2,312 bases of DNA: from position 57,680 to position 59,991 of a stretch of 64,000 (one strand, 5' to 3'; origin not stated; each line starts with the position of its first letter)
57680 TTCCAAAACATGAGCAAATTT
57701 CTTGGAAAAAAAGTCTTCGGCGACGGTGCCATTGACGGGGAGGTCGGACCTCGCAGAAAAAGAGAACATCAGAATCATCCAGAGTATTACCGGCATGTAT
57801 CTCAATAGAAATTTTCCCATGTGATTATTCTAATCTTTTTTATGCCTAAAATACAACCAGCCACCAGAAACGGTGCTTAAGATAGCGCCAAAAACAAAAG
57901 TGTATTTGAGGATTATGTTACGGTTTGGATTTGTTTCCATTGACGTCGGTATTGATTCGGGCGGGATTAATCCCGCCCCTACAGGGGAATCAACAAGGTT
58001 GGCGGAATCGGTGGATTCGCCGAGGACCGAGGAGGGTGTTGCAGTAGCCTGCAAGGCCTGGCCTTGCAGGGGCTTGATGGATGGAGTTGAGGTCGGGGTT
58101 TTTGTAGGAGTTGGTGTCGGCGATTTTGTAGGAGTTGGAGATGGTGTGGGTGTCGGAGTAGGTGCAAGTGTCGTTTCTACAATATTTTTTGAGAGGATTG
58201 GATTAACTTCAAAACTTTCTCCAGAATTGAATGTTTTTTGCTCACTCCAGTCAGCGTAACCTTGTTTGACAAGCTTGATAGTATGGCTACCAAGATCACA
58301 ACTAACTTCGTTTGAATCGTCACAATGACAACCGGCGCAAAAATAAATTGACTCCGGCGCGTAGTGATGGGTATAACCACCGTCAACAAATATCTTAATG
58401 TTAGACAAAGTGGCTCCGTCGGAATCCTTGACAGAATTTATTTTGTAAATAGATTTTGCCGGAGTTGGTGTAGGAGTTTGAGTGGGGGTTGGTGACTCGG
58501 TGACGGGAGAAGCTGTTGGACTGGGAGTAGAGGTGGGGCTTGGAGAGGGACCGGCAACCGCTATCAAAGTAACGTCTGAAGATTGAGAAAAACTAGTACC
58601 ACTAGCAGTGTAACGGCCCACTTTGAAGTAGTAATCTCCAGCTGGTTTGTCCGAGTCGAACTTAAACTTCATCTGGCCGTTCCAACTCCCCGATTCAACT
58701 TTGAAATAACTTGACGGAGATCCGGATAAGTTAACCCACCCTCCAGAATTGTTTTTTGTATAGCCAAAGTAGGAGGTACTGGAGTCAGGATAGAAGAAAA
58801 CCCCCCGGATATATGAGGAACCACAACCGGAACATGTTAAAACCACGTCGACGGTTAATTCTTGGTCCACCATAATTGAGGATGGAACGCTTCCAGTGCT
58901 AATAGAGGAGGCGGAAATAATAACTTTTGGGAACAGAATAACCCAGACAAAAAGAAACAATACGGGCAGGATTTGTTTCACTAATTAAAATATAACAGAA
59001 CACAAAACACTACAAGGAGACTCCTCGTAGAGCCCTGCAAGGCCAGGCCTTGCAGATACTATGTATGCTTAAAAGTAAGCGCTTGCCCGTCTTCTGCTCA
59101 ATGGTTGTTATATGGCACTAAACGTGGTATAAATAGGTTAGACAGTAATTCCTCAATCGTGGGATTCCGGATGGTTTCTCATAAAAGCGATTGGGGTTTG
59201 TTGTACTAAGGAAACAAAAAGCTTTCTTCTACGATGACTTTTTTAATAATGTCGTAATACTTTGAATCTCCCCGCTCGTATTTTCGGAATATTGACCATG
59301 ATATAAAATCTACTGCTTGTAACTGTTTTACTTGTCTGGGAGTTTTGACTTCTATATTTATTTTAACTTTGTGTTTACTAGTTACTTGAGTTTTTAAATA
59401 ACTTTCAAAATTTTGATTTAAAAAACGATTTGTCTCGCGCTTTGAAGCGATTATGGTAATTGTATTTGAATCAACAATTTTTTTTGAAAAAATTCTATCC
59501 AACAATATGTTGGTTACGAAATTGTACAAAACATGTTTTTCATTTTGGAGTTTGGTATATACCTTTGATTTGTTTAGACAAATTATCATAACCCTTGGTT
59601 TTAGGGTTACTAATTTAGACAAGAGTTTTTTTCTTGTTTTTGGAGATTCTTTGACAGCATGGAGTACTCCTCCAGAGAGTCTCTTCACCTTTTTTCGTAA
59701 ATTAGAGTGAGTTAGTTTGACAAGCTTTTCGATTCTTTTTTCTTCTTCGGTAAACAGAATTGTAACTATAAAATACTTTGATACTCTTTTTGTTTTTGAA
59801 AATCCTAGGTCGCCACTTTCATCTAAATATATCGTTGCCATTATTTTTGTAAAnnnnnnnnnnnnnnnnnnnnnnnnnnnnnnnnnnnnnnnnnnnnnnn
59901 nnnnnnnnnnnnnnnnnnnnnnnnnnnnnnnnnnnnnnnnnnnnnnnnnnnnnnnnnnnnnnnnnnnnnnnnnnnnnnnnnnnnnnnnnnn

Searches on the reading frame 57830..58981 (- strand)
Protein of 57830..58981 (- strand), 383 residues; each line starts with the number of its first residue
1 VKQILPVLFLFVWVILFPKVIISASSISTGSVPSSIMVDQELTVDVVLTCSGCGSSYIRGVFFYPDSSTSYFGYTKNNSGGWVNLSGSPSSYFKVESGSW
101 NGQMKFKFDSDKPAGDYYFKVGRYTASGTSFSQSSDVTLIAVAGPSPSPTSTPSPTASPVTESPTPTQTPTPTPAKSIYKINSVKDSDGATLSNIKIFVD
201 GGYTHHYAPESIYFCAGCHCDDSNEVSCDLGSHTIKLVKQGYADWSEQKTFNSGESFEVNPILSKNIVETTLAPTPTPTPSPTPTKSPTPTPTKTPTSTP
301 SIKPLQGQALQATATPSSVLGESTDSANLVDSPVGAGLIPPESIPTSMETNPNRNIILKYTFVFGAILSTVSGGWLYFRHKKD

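Call 3: search_protein_families(library=pfam, proteins=[window:57830-58981:-], max_evalue=1)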
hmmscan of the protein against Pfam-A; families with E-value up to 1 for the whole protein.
window:57830-58981:- (383 aa): 1 family
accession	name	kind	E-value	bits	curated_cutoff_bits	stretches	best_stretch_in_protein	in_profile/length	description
PF08308.17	PEGA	-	0.00042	20.6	20.8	1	226-261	29-65/71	PEGA domain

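Call 47: search_protein_families(library=ncbifam, proteins=[window:57830-58981:-], max_evalue=0.01)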
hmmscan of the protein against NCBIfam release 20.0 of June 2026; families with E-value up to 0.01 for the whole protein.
window:57830-58981:- (383 aa): 2 families
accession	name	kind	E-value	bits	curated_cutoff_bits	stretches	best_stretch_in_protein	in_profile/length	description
NF033186.1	internalin_K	exception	5.9e-06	25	1100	1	272-305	512-545/604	class 1 internalin InlK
NF037973.1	metallo_SslE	exception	0.00094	16.6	3000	0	270-304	50-84/1519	lipoprotein metalloprotease SslE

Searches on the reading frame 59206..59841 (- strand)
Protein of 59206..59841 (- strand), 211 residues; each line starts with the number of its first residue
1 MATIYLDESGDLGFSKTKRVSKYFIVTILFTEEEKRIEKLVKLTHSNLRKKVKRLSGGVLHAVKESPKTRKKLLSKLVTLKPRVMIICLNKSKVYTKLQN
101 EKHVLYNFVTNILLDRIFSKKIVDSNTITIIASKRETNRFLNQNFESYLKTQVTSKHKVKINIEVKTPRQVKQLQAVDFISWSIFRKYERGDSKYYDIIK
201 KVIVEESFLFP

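Call 3: search_protein_families(library=pfam, proteins=[window:59206-59841:-], max_evalue=1)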
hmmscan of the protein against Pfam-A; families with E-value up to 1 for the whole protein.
window:59206-59841:- (211 aa): 3 families
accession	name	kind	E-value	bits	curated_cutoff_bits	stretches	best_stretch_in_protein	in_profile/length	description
PF12686.12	DUF3800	-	3e-11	44.7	21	1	4-187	2-149/149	Protein of unknown function (DUF3800)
PF03096.20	Ndr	-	0.079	12.1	23.3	1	92-175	145-224/283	Ndr family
PF24511.1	DUF7591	-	0.092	13.3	27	1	94-164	36-103/105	Domain of unknown function (DUF7591)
